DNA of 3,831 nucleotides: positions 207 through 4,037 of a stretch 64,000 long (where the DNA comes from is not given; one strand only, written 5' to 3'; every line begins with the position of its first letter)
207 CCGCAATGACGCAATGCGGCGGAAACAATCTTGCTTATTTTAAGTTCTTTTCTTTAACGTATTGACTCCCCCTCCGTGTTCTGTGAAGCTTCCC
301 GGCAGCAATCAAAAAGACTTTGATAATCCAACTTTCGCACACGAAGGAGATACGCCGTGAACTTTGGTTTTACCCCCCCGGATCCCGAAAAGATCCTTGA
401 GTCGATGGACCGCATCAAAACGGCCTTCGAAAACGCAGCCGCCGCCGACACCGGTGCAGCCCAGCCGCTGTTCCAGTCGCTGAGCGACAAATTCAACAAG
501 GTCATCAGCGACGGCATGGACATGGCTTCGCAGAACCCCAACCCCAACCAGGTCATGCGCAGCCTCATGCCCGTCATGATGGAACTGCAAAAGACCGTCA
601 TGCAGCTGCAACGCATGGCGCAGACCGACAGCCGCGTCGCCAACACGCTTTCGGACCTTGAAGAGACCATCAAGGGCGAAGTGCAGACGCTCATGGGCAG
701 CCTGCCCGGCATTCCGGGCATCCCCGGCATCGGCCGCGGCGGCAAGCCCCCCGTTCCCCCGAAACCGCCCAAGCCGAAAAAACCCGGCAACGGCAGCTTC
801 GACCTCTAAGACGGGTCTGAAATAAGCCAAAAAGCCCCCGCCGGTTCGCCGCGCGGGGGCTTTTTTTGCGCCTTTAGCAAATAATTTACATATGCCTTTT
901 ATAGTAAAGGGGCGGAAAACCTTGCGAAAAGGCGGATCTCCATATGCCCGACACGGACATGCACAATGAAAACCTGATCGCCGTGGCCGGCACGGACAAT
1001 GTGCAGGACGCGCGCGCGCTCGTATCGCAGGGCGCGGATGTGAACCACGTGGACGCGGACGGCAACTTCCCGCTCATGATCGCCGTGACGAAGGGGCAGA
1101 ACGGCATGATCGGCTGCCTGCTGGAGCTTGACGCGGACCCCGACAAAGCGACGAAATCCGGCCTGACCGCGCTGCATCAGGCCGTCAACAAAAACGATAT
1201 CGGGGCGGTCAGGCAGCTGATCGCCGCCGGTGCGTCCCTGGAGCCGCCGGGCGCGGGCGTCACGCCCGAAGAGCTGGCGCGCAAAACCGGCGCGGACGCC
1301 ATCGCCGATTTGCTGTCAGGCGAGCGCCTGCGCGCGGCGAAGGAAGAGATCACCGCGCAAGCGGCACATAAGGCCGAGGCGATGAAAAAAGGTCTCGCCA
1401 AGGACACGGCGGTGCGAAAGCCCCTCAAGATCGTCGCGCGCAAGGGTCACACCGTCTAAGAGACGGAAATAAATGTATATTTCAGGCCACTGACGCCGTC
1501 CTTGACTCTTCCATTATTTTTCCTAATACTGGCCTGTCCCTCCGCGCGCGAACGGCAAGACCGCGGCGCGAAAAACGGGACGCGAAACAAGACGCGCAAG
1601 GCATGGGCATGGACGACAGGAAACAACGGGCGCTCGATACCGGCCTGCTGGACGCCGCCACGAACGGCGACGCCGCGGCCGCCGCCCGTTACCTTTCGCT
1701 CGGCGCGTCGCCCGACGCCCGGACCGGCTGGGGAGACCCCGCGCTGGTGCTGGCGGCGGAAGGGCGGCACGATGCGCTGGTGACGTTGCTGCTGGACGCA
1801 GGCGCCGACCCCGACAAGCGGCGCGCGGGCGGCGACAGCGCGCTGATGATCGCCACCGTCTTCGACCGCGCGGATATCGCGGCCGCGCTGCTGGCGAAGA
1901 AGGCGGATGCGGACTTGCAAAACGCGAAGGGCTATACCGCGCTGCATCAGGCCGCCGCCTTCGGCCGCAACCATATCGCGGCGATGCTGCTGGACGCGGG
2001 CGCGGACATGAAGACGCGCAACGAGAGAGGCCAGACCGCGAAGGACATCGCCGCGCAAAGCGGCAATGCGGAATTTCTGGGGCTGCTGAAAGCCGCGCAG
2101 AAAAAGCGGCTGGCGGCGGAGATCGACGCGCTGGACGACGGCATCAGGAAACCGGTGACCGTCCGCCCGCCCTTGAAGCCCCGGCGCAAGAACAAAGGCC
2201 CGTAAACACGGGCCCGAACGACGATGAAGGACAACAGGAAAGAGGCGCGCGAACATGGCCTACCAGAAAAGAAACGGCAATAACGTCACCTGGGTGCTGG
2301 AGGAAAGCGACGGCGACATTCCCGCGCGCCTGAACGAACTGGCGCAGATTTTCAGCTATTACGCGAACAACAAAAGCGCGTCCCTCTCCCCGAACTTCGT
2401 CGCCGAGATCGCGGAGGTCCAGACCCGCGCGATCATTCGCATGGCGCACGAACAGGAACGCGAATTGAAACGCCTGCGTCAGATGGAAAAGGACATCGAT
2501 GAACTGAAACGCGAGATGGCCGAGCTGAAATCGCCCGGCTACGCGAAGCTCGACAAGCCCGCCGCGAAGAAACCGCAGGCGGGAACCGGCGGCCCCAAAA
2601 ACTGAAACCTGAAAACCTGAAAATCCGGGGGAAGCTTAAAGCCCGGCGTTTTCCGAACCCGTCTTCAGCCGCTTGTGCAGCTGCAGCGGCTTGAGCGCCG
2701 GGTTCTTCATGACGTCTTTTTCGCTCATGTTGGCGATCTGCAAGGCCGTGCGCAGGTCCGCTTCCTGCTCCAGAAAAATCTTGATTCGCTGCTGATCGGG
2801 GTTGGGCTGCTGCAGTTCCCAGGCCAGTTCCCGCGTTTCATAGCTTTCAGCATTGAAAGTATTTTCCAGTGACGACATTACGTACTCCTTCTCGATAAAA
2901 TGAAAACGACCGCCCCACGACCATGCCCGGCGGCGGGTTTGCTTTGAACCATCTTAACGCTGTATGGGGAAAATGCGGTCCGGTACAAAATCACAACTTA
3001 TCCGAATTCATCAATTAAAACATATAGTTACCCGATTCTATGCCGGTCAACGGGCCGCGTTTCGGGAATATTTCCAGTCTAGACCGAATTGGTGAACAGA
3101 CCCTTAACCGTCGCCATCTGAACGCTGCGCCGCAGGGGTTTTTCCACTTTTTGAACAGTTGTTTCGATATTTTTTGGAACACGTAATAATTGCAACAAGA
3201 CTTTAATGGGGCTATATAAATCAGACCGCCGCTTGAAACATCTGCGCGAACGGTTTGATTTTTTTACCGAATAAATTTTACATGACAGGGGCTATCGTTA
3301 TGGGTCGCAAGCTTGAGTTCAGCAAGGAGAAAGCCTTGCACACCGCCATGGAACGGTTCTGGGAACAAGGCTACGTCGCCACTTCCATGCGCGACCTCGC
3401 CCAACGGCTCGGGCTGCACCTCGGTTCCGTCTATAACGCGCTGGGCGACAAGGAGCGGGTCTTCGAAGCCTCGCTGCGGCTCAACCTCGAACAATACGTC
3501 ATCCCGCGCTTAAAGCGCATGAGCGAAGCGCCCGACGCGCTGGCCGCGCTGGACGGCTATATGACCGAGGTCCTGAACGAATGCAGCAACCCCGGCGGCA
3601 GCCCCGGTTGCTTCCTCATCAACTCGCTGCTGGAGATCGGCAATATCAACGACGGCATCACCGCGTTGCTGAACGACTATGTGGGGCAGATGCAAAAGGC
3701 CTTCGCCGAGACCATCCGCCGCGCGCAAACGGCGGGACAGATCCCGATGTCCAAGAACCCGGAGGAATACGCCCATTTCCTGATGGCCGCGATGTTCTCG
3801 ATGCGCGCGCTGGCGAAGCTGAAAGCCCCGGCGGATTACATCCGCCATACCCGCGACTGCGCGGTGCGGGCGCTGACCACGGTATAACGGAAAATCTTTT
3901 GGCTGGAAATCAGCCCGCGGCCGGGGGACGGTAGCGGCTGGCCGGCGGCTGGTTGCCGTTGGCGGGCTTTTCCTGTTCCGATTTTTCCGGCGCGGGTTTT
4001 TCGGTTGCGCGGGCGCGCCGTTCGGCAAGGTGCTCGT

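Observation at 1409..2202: Recurrent short basic-proline terminal motif (RKP-LK-x-RK) on otherwise unrelated proteins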

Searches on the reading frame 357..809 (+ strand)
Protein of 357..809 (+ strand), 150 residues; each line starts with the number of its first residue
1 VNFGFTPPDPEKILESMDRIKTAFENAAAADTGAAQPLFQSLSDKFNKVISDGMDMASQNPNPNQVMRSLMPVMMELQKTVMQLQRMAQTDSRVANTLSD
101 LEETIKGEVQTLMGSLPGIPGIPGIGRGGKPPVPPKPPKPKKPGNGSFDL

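Call 4: search_protein_families(library=pfam, proteins=[window:357-809:+], max_evalue=0.01)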
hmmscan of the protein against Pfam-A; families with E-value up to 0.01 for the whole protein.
window:357-809:+ (150 aa): 1 family
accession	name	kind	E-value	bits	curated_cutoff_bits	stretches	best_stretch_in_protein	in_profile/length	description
PF11473.13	B2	-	0.0069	16.6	25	0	38-88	7-56/73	RNA binding protein B2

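Call 82: search_protein_families(library=phrogs, proteins=[window:357-809:+], max_evalue=0.001)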
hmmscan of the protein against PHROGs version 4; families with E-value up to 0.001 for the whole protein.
window:357-809:+ (150 aa): 0 families

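Call 89: search_protein_families(library=ncbifam, proteins=[window:357-809:+], max_evalue=0.001)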
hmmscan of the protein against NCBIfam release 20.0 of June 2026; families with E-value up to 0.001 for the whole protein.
window:357-809:+ (150 aa): 0 families

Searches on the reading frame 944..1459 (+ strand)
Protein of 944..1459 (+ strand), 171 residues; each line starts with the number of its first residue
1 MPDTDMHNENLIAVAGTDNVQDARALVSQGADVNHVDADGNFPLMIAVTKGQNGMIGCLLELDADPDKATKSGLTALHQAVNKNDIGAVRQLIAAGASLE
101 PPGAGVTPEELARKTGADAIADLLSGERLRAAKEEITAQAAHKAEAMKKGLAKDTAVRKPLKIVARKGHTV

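Call 4: search_protein_families(library=pfam, proteins=[window:944-1459:+], max_evalue=0.01)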
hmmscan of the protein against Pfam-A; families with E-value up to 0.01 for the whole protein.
window:944-1459:+ (171 aa): 5 families
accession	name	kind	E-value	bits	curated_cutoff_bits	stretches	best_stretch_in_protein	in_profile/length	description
PF12796.13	Ank_2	-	6.8e-18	65.5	27.3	2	13-99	4-86/90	Ankyrin repeats (3 copies)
PF00023.36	Ank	-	1.7e-12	47.3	21.1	2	73-99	2-28/33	Ankyrin repeat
PF13606.12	Ank_3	-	8e-09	35.4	22.3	0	73-99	2-28/30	Ankyrin repeat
PF13637.12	Ank_4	-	9.7e-09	35.7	22.7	1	23-52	13-42/50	Ankyrin repeats (many copies)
PF13857.12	Ank_5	-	2.8e-07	31.2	27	0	26-66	1-42/56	Ankyrin repeats (many copies)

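Call 5: find_encoding_contigs(protein=window:944-1459:+, flank=10000, max_places=6)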
Protein window:944-1459:+ (171 aa): 1 contig read that carries it; 1 place shown.
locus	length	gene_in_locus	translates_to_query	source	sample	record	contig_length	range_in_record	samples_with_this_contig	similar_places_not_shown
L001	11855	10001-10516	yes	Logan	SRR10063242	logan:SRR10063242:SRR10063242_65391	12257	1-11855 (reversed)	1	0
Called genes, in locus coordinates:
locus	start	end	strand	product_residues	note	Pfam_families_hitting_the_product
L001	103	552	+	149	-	PF00877:NLPC_P60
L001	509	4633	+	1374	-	PF24801:FNIII-A_GpJ, PF13550:Phage-tail_3 (weak)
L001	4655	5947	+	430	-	-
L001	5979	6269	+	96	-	-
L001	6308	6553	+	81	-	-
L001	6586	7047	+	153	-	-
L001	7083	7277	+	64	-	-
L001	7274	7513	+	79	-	-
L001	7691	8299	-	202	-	PF12796:Ank_2 (weak), PF24521:Ank_KRIT1 (weak), PF13606:Ank_3 (faint), PF12796:Ank_2, PF13637:Ank_4, PF13857:Ank_5 (faint), PF00023:Ank (weak), PF13637:Ank_4 (weak)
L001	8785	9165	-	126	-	PF12796:Ank_2 (weak), PF00023:Ank (faint), PF13606:Ank_3 (faint), PF12796:Ank_2 (weak), PF13637:Ank_4 (weak)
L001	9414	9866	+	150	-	-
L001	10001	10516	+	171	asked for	PF00023:Ank (faint), PF12796:Ank_2, PF13606:Ank_3 (faint), PF13637:Ank_4 (faint), PF13857:Ank_5 (faint)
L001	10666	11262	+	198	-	-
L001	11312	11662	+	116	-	-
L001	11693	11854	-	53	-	?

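Call 82: search_protein_families(library=phrogs, proteins=[L001:103-552:+, L001:509-4633:+, L001:4655-5947:+, L001:5979-6269:+, L001:6308-6553:+, L001:6586-7047:+, L001:7083-7277:+, L001:7274-7513:+], max_evalue=0.001)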
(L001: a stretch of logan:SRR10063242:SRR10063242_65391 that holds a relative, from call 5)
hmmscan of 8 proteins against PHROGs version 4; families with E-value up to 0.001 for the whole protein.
L001:103-552:+ (149 aa): 3 families
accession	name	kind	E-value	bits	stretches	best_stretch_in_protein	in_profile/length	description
phrog_329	-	tail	1.3e-18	67.7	1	6-136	541-659/949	minor tail protein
phrog_30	-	tail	1.7e-13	51.8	1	26-136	413-522/544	minor tail protein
phrog_2552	-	unknown function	1.4e-11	45.3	1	21-139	9-126/142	-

L001:509-4633:+ (1374 aa): 8 families
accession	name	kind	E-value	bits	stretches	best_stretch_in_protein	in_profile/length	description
phrog_31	-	tail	3.4e-132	443.7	1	62-1125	140-1074/1565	central tail fiber J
phrog_469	-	tail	4.3e-57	194.8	2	470-892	468-893/903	tail protein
phrog_1727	-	tail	5.2e-21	75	1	617-840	331-549/1174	tail protein and host specificity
phrog_7997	-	tail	6.2e-13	49.1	1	628-1116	42-508/589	tail protein and host specificity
phrog_23466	-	unknown function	3.8e-12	46.8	1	595-899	47-354/358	-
phrog_2148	-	tail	1.5e-06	27.8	1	670-1008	130-446/901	tail fiber protein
phrog_2589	-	tail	3.3e-06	24.8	0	629-1066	345-760/3686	tail protein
phrog_10652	-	unknown function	3.1e-05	24.3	1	628-785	92-254/328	-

L001:4655-5947:+ (430 aa): 2 families
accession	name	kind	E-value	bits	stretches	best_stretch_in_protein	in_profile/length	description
phrog_17105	-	unknown function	7.3e-24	85.3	2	273-427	367-528/528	-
phrog_28171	-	unknown function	5e-11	42.9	1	66-199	164-295/476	-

L001:5979-6269:+ (96 aa): 0 families

L001:6308-6553:+ (81 aa): 2 families
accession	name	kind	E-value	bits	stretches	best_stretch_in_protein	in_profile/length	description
phrog_19911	-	unknown function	2.1e-05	25.4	1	13-73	8-68/73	-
phrog_32454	-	unknown function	0.0004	21.3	1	9-57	5-48/55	-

L001:6586-7047:+ (153 aa): 5 families
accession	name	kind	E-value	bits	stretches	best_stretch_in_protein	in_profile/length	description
phrog_873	-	head and packaging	1.1e-47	164.1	1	4-145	347-484/1277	endolysin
phrog_992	-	head and packaging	1.1e-19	71.5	1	14-127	166-275/764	head protein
phrog_2276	-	tail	3.8e-19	69.8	1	13-127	491-599/673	tail length tape measure protein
phrog_7182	-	other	8.3e-16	58.4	1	13-129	659-784/1228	tail injection transglycosylase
phrog_7694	-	unknown function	5.6e-11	42.9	1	7-127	499-618/675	-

L001:7083-7277:+ (64 aa): 0 families

L001:7274-7513:+ (79 aa): 0 families

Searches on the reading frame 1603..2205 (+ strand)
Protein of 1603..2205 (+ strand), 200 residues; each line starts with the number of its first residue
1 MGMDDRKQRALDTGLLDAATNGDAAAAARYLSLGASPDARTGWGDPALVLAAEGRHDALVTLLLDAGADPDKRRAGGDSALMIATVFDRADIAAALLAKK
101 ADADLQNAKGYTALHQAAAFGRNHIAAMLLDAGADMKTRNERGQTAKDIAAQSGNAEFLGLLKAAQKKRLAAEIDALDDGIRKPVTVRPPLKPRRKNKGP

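Call 4: search_protein_families(library=pfam, proteins=[window:1603-2205:+], max_evalue=0.01)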
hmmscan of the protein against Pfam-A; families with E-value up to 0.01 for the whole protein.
window:1603-2205:+ (200 aa): 6 families
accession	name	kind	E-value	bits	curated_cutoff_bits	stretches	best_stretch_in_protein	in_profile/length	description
PF12796.13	Ank_2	-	2e-20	73.6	27.3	2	15-106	1-89/90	Ankyrin repeats (3 copies)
PF13637.12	Ank_4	-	6.3e-18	64.9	22.7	3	91-130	11-50/50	Ankyrin repeats (many copies)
PF00023.36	Ank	-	7.2e-16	57.9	21.1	2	110-140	2-32/33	Ankyrin repeat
PF13857.12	Ank_5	-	1.6e-12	47.9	27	1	96-150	1-56/56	Ankyrin repeats (many copies)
PF13606.12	Ank_3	-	2.3e-11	43.1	22.3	1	110-135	2-27/30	Ankyrin repeat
PF24521.3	Ank_KRIT1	-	3e-05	24.2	80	1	12-72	19-75/149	KRIT1 ankyrin-repeats domain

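Call 76: find_homologous_proteins(query=window:1603-2205:+, max_evalue=1e-10)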
Query window:1603-2205:+ (200 aa): 240 proteins with E <= 1e-10 among 8000 candidates; the best 120 are listed.
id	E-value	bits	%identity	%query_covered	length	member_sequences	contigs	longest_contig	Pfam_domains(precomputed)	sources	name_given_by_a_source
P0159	2.7e-67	244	65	99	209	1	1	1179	PF13606.13,PF13857.13,PF12796.14,PF00023.37,PF13637.13,PF24521.3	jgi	-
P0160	3.5e-22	97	33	75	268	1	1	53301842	PF13606.13,PF13857.13,PF12796.14,PF00023.37,PF13637.13,PF24521.3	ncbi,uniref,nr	ncbi:ankyrin repeat domain-containing protein 29 isoform X2 [Ochotona princeps]|uniref:ankyrin repea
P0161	1.1e-20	92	35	73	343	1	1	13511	PF13606.13,PF13857.13,PF28177.1,PF23745.2,PF12796.14,PF00023.37,PF13637.13,PF24521.3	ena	-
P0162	3.2e-20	91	34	72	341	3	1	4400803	PF13606.13,PF13857.13,PF23745.2,PF12796.14,PF00023.37,PF13637.13,PF24521.3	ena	-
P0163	1.1e-19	89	43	78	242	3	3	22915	PF13606.13,PF13857.13,PF12796.14,PF00023.37,PF13637.13,PF24521.3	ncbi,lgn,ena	ncbi:MAG TPA: ankyrin repeat domain-containing protein [Burkholderiales bacterium]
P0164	3.6e-19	88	39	77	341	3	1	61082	PF13606.13,PF13857.13,PF12796.14,PF00023.37,PF13637.13,PF24521.3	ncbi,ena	-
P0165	4.8e-19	87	44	72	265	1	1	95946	PF13606.13,PF13857.13,PF12796.14,PF00023.37,PF13637.13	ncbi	ncbi:MAG TPA: ankyrin repeat domain-containing protein [Burkholderiales bacterium]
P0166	1.2e-18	86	32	77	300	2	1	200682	PF13606.13,PF13857.13,PF23745.2,PF12796.14,PF00023.37,PF13637.13,PF24521.3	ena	-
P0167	1.3e-18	86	39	59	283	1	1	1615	PF13606.13,PF13857.13,PF12796.14,PF00023.37,PF13637.13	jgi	jgi:ankyrin repeat protein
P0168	1.5e-18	86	38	66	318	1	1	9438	PF13606.13,PF13857.13,PF12796.14,PF00023.37,PF13637.13,PF24521.3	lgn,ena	-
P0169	2.0e-18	85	37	82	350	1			PF13606.13,PF13857.13,PF12796.14,PF00023.37,PF13637.13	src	-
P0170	2.4e-18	85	35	75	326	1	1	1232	PF13606.13,PF13857.13,PF12796.14,PF00023.37,PF13637.13,PF24521.3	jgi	jgi:ankyrin repeat protein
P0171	5.6e-18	84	38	71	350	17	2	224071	PF13606.13,PF13857.13,PF12796.14,PF00023.37,PF13637.13,PF24521.3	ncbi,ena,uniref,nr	ncbi:ankyrin repeat domain-containing protein [Massilia timonae]|uniref:ankyrin repeat domain-contai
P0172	8.5e-18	83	36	75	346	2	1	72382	PF13606.13,PF13857.13,PF12796.14,PF00023.37,PF13637.13,PF24521.3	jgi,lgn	-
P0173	8.5e-18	83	37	49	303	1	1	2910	PF13606.13,PF13857.13,PF12796.14,PF00023.37,PF13637.13,PF24521.3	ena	-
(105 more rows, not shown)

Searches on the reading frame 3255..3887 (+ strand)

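Call 7: search_protein_families(library=pfam, proteins=[window:3255-3887:+], max_evalue=0.001)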
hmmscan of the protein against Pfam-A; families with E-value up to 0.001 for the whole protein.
window:3255-3887:+ (210 aa): 3 families
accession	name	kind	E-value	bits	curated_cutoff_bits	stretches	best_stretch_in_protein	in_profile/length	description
PF16925.10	TetR_C_13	-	5e-11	43.4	27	1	96-200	2-106/109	Tetracyclin repressor-like, C-terminal domain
PF00440.29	TetR_N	-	2.7e-08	33.9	24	1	28-72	2-46/47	Bacterial regulatory proteins, tetR family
PF16859.10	TetR_C_11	-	2.2e-05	25.2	32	1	121-199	30-109/113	Tetracyclin repressor-like, C-terminal domain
